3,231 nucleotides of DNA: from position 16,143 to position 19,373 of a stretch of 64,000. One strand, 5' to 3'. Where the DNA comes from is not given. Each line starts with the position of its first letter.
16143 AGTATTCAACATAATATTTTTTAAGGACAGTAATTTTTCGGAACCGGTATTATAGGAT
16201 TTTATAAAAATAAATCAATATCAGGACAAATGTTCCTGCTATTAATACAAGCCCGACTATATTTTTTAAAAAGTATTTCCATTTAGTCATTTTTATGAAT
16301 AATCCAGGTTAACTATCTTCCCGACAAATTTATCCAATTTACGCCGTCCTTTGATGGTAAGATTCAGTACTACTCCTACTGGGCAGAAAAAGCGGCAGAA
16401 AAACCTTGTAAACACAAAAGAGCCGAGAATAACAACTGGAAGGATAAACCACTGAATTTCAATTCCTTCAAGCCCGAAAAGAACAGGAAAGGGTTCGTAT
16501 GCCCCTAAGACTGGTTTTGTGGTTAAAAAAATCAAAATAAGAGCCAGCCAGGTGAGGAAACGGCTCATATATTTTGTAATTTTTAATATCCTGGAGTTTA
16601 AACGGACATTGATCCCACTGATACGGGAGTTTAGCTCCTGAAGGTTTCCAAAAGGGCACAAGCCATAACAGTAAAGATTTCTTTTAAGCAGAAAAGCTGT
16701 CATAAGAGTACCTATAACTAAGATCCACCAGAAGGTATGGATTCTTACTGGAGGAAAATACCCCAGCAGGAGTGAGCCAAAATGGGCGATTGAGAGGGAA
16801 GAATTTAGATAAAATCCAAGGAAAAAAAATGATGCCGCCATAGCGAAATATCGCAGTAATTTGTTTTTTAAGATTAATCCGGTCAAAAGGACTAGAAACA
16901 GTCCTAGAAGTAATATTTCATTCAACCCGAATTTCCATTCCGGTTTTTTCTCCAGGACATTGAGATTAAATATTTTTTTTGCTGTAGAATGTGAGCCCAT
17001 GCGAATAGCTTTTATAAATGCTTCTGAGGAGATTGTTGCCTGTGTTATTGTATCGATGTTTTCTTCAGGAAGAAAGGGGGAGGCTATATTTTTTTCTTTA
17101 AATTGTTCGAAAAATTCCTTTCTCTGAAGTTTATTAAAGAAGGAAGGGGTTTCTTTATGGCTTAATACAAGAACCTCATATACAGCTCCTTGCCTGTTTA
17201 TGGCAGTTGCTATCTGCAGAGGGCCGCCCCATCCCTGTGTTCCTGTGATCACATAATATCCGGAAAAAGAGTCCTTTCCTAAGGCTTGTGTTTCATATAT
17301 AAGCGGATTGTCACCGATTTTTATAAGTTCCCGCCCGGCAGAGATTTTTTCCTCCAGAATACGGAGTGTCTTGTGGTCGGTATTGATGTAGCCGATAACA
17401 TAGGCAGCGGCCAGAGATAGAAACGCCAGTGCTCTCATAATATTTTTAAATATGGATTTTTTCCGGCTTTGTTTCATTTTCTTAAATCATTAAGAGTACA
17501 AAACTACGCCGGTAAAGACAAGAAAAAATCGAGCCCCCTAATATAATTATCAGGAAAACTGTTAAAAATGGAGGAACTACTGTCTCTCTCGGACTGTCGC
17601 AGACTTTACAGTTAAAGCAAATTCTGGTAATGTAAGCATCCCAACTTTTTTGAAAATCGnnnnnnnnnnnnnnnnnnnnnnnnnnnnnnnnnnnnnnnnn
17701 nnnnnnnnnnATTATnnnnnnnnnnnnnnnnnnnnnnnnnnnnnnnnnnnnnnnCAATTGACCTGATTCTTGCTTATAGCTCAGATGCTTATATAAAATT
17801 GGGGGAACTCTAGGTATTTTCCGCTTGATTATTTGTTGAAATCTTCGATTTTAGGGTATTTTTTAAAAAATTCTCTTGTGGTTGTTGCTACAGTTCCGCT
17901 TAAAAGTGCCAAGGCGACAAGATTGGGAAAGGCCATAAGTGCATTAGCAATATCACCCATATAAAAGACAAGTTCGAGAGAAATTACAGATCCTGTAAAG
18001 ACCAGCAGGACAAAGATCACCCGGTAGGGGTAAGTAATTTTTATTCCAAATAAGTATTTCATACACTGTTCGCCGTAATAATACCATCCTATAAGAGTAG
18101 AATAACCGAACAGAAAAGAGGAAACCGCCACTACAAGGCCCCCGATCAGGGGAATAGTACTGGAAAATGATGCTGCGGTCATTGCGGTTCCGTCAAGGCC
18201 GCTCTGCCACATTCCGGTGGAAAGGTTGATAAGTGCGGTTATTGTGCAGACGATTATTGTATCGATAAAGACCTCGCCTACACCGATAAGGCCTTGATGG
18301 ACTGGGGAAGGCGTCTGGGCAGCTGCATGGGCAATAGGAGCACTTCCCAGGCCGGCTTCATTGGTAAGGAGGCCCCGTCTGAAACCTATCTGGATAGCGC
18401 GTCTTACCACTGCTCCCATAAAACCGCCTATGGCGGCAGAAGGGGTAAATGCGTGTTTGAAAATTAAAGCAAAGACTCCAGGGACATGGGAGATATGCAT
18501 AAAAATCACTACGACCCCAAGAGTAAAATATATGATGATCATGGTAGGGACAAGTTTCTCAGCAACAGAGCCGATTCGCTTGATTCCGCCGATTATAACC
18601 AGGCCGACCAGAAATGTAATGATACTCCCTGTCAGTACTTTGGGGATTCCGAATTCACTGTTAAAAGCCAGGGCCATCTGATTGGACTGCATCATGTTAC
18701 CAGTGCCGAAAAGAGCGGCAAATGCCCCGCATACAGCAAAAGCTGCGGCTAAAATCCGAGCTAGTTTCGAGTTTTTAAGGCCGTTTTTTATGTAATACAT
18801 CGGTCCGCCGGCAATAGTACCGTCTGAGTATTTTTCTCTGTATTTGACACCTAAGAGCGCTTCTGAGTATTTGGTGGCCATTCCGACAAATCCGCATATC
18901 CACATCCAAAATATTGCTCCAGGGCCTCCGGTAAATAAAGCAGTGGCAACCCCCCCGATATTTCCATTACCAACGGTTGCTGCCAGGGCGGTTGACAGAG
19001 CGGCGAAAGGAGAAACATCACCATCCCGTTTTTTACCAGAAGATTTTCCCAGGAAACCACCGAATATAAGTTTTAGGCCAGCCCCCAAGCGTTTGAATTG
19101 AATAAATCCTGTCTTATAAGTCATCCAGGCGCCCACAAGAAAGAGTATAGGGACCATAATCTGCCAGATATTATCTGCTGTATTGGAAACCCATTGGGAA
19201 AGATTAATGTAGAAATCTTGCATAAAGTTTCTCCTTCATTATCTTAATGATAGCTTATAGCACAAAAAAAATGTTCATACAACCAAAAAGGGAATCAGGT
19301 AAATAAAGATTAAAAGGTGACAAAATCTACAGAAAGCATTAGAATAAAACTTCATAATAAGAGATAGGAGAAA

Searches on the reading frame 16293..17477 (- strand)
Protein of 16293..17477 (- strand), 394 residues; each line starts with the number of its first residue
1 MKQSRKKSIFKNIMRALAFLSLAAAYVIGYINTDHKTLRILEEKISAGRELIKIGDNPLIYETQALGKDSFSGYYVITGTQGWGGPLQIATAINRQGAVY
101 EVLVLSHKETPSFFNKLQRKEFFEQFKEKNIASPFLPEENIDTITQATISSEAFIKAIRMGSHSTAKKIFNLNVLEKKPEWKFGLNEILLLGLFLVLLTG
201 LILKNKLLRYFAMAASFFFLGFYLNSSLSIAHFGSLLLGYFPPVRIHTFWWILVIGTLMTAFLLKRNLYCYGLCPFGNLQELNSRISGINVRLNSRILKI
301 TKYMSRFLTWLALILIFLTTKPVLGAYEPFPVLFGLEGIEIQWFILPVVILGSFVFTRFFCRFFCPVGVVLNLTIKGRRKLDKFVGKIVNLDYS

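Call 58: search_protein_families(library=ncbifam, proteins=[window:16293-17477:-], max_evalue=0.001)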
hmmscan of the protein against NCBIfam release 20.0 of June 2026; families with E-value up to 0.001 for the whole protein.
window:16293-17477:- (394 aa): 7 families
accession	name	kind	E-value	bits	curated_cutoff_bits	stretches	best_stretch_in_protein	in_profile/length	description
TIGR01947.1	rnfG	subfamily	6.8e-14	52.4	102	1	68-160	78-180/187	RnfABCDGE type electron transport complex subunit G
NF041840.1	rnfG_Methano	equivalog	2.2e-11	43.7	230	1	69-159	85-178/189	Rnf electron transport complex subunit RnfG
NF045876.1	RnfG_DVU2794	exception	1.2e-08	34.7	205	1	79-160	90-174/190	RnfABCDGE type electron transport complex subunit G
NF046105.1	TransRegNosR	equivalog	7.6e-07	27.8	1000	1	197-376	420-615/680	transcriptional regulator NosR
TIGR02163.1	napH_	subfamily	1.3e-05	24.9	213.05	1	256-373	65-186/255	NapH/MauN family ferredoxin-type protein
NF002519.0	PRK01908.1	equivalog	2.9e-05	23.8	178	1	80-167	98-194/209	electron transport complex subunit RsxG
NF007013.0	PRK09477.1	equivalog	0.00031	19.9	234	0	249-295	176-222/286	quinol dehydrogenase ferredoxin subunit NapH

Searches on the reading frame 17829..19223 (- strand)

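Call 58: search_protein_families(library=ncbifam, proteins=[window:17829-19223:-], max_evalue=0.001)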
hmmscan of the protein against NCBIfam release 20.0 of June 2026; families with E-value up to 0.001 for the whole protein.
window:17829-19223:- (464 aa): 1 family
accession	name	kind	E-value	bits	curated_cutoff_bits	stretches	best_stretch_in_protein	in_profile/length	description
TIGR00835.1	agcS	subfamily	4.4e-145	483.8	272.65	1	20-451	1-423/424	amino acid carrier protein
